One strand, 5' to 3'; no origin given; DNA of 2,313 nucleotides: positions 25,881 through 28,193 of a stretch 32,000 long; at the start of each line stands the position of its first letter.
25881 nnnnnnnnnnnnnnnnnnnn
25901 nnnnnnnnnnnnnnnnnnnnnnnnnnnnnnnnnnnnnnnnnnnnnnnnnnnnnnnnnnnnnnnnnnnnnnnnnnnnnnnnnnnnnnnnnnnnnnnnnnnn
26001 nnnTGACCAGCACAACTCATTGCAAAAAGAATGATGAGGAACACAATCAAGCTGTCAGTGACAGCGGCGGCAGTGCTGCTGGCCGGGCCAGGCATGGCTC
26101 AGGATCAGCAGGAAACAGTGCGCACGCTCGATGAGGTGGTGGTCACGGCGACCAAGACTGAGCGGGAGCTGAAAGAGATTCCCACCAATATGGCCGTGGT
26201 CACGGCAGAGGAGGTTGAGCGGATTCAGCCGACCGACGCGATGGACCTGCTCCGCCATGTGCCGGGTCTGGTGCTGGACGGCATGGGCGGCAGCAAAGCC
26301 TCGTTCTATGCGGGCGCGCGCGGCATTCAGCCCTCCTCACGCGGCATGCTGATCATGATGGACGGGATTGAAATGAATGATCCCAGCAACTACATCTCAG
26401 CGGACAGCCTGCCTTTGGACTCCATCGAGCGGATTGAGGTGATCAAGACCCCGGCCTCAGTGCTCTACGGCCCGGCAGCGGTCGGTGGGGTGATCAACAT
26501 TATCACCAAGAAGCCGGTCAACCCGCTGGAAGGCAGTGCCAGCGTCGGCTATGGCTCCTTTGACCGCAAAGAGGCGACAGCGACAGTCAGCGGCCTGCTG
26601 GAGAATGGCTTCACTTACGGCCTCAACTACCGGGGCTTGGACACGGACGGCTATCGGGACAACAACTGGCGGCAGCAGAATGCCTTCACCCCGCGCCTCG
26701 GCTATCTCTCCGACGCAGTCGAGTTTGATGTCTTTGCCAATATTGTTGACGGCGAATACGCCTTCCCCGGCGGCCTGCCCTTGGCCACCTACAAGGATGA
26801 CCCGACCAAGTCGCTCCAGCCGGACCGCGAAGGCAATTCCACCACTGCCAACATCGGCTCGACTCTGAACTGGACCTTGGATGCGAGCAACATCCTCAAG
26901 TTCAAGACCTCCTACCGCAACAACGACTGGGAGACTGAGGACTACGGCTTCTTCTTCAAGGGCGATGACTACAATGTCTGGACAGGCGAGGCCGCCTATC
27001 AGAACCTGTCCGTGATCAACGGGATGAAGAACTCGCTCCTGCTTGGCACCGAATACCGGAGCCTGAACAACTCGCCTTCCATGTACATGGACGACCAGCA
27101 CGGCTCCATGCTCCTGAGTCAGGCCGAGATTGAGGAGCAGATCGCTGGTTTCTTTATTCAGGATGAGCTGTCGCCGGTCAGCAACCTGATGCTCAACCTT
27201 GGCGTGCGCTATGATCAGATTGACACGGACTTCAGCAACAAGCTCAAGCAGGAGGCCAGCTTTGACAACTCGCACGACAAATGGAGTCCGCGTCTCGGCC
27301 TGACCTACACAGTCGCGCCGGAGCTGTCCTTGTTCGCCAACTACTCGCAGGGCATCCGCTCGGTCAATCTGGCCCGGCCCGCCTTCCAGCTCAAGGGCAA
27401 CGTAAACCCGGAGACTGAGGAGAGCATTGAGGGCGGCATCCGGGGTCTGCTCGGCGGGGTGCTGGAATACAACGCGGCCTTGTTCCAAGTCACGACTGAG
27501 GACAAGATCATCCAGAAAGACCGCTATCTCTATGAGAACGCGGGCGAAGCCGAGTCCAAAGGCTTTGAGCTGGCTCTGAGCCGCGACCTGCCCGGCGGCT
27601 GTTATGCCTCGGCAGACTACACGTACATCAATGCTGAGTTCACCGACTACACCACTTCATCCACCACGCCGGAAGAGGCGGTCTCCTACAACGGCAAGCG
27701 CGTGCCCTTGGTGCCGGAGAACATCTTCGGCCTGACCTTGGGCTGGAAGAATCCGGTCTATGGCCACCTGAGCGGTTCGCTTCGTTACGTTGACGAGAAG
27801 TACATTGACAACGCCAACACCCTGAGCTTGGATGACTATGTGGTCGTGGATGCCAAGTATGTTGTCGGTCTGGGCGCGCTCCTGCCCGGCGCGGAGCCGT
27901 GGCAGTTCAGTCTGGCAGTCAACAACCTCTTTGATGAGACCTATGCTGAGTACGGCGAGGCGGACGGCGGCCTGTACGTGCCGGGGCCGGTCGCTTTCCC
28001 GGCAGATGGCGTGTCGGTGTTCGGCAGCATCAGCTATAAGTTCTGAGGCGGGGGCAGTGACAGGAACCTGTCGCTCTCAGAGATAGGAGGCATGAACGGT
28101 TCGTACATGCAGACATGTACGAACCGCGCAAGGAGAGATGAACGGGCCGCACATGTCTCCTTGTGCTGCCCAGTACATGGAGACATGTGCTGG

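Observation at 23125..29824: One operator/promoter motif used three times ties the ABC importer, the TonB receptor and the RiPP precursor into one regulon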

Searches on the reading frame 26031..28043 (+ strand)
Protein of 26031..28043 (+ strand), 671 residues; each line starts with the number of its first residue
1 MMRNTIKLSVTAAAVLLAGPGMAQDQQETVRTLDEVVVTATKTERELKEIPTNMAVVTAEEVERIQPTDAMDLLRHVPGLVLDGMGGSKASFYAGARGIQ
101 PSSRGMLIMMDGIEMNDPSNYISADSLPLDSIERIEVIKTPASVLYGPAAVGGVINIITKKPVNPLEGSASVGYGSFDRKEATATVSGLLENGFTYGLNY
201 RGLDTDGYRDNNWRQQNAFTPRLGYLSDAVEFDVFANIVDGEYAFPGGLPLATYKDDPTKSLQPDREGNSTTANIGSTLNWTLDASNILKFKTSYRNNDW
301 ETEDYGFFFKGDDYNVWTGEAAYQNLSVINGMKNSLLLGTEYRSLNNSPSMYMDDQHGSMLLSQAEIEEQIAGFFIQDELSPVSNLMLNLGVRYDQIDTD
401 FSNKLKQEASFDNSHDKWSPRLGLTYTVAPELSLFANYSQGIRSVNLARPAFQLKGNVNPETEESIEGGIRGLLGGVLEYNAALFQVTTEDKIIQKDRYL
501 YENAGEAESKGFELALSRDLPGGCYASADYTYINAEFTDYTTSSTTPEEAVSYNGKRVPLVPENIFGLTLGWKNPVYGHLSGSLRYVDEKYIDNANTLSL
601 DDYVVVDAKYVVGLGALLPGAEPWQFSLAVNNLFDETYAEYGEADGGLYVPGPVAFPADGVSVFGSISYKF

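Call 12: search_protein_families(library=pfam, proteins=[window:26031-28043:+], max_evalue=0.01)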
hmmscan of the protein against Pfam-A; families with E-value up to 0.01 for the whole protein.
window:26031-28043:+ (671 aa): 3 families
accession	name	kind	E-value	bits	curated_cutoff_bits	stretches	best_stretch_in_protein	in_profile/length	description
PF00593.30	TonB_dep_Rec_b-barrel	-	3.4e-53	182.5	27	1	198-633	9-436/436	TonB dependent receptor-like, beta-barrel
PF07715.20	Plug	-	1.7e-21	77.2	23.9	1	47-154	2-107/107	TonB-dependent Receptor Plug Domain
PF25183.1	OMP_b-brl_4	-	4.5e-05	22.5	30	1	263-418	276-413/838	Outer membrane beta barrel domain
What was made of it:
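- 25047..28046 (+): Target operon of B: OppB/NikB-like permease (25047-26006) and TonB-dependent receptor (26031-28046). Pfam (call 12); the receptor is 100% identical to the Ca.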

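Call 36: find_homologous_proteins(query=window:26031-28043:+, max_evalue=1e-30)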
Query window:26031-28043:+ (671 aa): 447 proteins with E <= 1e-30 among 8000 candidates; the best 120 are listed.
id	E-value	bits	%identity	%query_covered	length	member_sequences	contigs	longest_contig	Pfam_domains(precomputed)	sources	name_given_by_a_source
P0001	0.0e+0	1515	100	100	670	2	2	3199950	PF07715.21,PF00593.31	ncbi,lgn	ncbi:TonB-dependent siderophore receptor [Candidatus Electronema halotolerans]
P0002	0.0e+0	1437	94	100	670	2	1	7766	PF07715.21,PF00593.31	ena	-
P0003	0.0e+0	1357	89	100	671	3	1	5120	PF07715.21,PF00593.31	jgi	jgi:iron complex outermembrane receptor protein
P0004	0.0e+0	1253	83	97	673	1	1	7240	PF25183.2,PF07715.21,PF00593.31,PF14905.13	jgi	jgi:TonB-dependent siderophore receptor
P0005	0.0e+0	1217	79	100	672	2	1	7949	PF07715.21,PF00593.31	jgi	jgi:TonB-dependent siderophore receptor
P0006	0.0e+0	1167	76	99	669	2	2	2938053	PF25183.2,PF07715.21,PF00593.31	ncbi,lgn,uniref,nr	ncbi:MAG: TonB-dependent siderophore receptor [Candidatus Electronema aureum]|uniref:TonB-dependent 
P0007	0.0e+0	1163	76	98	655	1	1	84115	PF25183.2,PF07715.21,PF00593.31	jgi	jgi:iron complex outermembrane receptor protein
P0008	0.0e+0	1160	76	99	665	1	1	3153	PF25183.2,PF07715.21,PF00593.31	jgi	-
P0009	0.0e+0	1138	74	97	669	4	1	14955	PF25183.2,PF07715.21,PF00593.31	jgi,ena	-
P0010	0.0e+0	1118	73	96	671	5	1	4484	PF25183.2,PF07715.21,PF00593.31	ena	-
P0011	0.0e+0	1094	70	100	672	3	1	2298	PF25183.2,PF07715.21,PF00593.31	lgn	-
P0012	0.0e+0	1078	69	100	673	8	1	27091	PF25183.2,PF07715.21,PF00593.31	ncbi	-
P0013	2.5e-249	847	57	100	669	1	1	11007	PF07715.21,PF00593.31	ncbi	-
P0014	6.8e-239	813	55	99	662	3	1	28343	PF07715.21,PF00593.31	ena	-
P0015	4.2e-225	767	55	96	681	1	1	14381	PF25183.2,PF07715.21,PF00593.31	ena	-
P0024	1.1e-176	607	45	97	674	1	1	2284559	PF25183.2,PF07715.21,PF00593.31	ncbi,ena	-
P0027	1.1e-153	532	41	98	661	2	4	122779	PF07715.21,PF00593.31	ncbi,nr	ncbi:MAG: TonB-dependent receptor [Candidatus Magnetobacterium sp. LHC-1]|nr:TonB-dependent receptor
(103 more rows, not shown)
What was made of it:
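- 25047..28046 (+): Electronema halotolerans protein (call 36)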

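Call 37: find_encoding_contigs(protein=P0001, flank=10000, max_places=2)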
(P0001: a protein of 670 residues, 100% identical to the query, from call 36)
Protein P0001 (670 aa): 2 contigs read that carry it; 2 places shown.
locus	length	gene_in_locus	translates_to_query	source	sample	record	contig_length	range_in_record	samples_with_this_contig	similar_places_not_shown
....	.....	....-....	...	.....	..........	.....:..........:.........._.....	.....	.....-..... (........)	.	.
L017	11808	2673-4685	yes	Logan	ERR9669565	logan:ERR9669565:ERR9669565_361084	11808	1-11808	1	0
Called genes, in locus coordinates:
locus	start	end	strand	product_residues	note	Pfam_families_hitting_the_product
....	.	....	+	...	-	?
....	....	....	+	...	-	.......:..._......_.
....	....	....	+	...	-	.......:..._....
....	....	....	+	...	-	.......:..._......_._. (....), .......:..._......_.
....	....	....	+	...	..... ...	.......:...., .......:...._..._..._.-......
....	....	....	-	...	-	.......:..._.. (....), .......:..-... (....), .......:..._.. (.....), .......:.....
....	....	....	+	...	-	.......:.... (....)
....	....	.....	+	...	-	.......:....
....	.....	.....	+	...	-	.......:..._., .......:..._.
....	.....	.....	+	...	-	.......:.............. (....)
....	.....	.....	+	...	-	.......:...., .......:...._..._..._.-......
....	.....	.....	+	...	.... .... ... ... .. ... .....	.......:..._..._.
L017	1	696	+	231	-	?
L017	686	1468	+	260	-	PF00005:ABC_tran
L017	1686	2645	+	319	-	PF19300:BPD_transp_1_N (weak), PF00528:BPD_transp_1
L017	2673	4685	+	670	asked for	PF07715:Plug, PF00593:TonB_dep_Rec_b-barrel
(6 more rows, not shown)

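Call 38: find_encoding_contigs(protein=P0006, flank=10000, max_places=2)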
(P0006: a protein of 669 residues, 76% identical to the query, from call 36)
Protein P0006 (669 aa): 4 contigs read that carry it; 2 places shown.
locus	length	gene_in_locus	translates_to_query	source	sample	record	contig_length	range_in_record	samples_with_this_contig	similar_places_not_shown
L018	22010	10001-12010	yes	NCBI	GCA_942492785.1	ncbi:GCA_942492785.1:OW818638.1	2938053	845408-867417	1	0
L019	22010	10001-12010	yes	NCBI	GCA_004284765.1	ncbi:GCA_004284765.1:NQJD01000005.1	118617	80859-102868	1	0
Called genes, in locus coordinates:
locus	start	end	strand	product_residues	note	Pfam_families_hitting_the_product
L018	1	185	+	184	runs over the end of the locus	PF05951:Peptidase_M15_2, PF08291:Peptidase_M15_3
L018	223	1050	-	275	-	-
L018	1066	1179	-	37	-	-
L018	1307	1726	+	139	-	-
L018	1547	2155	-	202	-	-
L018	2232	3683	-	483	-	-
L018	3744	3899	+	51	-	-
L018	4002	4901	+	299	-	PF00348:polyprenyl_synt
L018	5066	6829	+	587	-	PF14522:Cytochrome_C7 (faint), PF14537:Cytochrom_c3_2 (faint)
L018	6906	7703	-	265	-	PF01548:DEDD_Tnp_IS110, PF02371:Transposase_20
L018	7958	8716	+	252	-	PF00884:Sulfatase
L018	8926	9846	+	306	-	PF19300:BPD_transp_1_N, PF00528:BPD_transp_1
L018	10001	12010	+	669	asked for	PF07715:Plug, PF00593:TonB_dep_Rec_b-barrel, PF25183:OMP_b-brl_4 (faint)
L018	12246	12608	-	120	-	-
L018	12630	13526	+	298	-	PF00899:ThiF (weak)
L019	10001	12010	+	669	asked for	PF07715:Plug, PF00593:TonB_dep_Rec_b-barrel, PF25183:OMP_b-brl_4 (faint)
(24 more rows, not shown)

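Call 39: find_encoding_contigs(protein=P0012, flank=10000, max_places=2)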
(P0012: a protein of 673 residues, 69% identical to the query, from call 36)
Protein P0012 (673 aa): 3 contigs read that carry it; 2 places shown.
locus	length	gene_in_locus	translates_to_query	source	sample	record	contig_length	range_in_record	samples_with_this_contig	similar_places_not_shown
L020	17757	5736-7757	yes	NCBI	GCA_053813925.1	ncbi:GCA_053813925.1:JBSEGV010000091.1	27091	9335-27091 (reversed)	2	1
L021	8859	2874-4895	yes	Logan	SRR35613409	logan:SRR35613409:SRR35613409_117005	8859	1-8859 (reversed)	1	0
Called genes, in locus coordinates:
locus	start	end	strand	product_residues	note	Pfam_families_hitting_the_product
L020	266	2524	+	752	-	PF07715:Plug, PF00593:TonB_dep_Rec_b-barrel, PF14905:OMP_b-brl_3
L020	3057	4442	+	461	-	PF04055:Radical_SAM, PF13186:SPASM (weak)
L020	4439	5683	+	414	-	PF05977:MFS_3, PF07690:MFS_1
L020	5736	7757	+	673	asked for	PF07715:Plug, PF00593:TonB_dep_Rec_b-barrel, PF25183:OMP_b-brl_4 (weak)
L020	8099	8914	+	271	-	PF13489:Methyltransf_23 (weak), PF00398:RrnaAD (weak), PF13847:Methyltransf_31 (weak), PF08241:Methyltransf_11 (weak), PF08242:Methyltransf_12, PF13649:Methyltransf_25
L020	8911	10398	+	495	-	PF00496:SBP_bac_5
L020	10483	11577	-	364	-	PF00266:Aminotran_5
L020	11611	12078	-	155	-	PF00588:SpoU_methylase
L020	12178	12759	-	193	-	-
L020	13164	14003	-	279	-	PF05096:Glu_cyclase_2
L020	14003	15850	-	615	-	PF01368:DHH, PF02272:DHHA1, PF17768:RecJ_OB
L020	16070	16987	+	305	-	PF12784:PDDEXK_2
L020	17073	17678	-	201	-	PF00041:fn3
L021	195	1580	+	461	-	PF04055:Radical_SAM, PF13186:SPASM (weak)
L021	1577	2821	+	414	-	PF05977:MFS_3, PF07690:MFS_1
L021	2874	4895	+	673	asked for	PF07715:Plug, PF00593:TonB_dep_Rec_b-barrel, PF25183:OMP_b-brl_4 (weak)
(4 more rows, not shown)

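Call 41: find_encoding_contigs(protein=P0014, flank=8000, max_places=1)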
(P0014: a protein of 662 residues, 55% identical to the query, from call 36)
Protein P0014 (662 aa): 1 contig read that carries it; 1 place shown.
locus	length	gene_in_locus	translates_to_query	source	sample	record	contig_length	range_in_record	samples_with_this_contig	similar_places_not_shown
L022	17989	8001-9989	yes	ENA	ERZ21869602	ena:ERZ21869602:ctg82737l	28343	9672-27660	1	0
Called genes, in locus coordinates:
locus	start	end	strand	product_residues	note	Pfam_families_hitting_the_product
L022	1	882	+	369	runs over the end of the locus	PF00005:ABC_tran, PF08352:oligo_HPY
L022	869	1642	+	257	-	PF00005:ABC_tran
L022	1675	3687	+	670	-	PF07715:Plug, PF00593:TonB_dep_Rec_b-barrel, PF14905:OMP_b-brl_3, PF25183:OMP_b-brl_4 (weak)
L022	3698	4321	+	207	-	PF05724:TPMT, PF03848:TehB, PF13489:Methyltransf_23, PF05175:MTS, PF13847:Methyltransf_31, PF08241:Methyltransf_11, PF08242:Methyltransf_12, PF13649:Methyltransf_25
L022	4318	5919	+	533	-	PF00496:SBP_bac_5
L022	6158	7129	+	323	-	PF19300:BPD_transp_1_N (faint), PF00528:BPD_transp_1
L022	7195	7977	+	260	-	PF00528:BPD_transp_1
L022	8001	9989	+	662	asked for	PF07715:Plug, PF00593:TonB_dep_Rec_b-barrel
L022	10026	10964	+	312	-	PF13489:Methyltransf_23 (weak), PF00398:RrnaAD (weak), PF08241:Methyltransf_11 (weak), PF08242:Methyltransf_12 (weak), PF13649:Methyltransf_25 (weak)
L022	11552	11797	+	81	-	-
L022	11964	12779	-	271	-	PF13276:HTH_21, PF00665:rve, PF13683:rve_3, PF13333:rve_2 (faint)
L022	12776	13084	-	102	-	PF01527:HTH_Tnp_1, PF13384:HTH_23 (faint)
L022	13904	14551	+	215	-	-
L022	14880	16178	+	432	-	PF00145:DNA_methylase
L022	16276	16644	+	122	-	PF13470:PIN_3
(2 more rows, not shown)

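Call 42: find_encoding_contigs(protein=P0024, flank=8000, max_places=1)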
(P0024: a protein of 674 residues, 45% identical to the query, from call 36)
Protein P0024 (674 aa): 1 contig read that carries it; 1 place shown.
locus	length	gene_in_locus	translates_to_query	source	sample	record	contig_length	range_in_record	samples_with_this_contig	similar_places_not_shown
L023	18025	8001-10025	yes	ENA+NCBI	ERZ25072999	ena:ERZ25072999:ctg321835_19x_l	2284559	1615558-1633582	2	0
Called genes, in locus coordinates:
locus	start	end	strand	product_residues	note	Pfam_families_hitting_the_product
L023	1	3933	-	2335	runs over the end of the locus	PF11617:Cu-binding_MopE, PF25020:TTR_TEN1-4, PF01436:NHL (faint), PF24329:FN-plug_TEN1-4, PF25021:TEN_NHL, PF05593:RHS_repeat (faint), PF25023:TEN_YD-shell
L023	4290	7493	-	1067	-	PF25873:WHD_MalT, PF07719:TPR_2 (faint), PF03704:BTAD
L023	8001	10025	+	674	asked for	PF07715:Plug, PF00593:TonB_dep_Rec_b-barrel, PF25183:OMP_b-brl_4 (faint)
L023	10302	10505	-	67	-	-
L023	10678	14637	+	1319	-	PF00270:DEAD (weak), PF13245:AAA_19 (faint), PF13401:AAA_22 (faint), PF00271:Helicase_C, PF04408:WHD_HA2, PF21010:HA2_C (weak), PF07717:OB_NTP_bind, PF11898:DUF3418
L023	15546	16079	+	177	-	PF00588:SpoU_methylase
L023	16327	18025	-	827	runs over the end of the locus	PF00176:SNF2-rel_dom, PF00270:DEAD (faint), PF04851:ResIII, PF00271:Helicase_C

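Call 43: find_encoding_contigs(protein=P0027, flank=8000, max_places=1)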
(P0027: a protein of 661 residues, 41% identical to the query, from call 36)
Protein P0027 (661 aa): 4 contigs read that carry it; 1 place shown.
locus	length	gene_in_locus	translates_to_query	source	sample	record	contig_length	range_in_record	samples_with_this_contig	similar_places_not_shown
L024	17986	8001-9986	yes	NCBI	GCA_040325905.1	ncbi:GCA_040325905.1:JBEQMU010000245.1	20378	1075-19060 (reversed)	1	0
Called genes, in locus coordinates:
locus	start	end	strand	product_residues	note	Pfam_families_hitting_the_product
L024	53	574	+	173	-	PF05685:Uma2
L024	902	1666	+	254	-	PF24481:CT398_CC, PF02591:Zn_ribbon_9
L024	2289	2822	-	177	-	-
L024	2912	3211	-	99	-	-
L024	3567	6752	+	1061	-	PF25873:WHD_MalT, PF07719:TPR_2 (faint), PF03704:BTAD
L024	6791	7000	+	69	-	PF01954:AF2212-like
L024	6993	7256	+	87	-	PF05016:ParE_toxin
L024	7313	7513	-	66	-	PF07927:HicA_toxin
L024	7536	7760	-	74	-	PF15919:HicB_lk_antitox, PF21748:UPF0150 (faint)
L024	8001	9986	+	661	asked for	PF07715:Plug, PF00593:TonB_dep_Rec_b-barrel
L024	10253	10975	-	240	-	PF00005:ABC_tran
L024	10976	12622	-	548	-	PF06418:CTP_synth_N, PF00117:GATase, PF07722:Peptidase_C26 (weak)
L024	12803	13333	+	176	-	PF05685:Uma2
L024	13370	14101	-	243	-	PF02348:CTP_transf_3, PF12804:NTP_transf_3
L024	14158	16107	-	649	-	PF01926:MMR_HSR1, PF02421:FeoB_N, PF17910:FeoB_Cyto, PF07670:Gate, PF07664:FeoB_C (weak), PF07670:Gate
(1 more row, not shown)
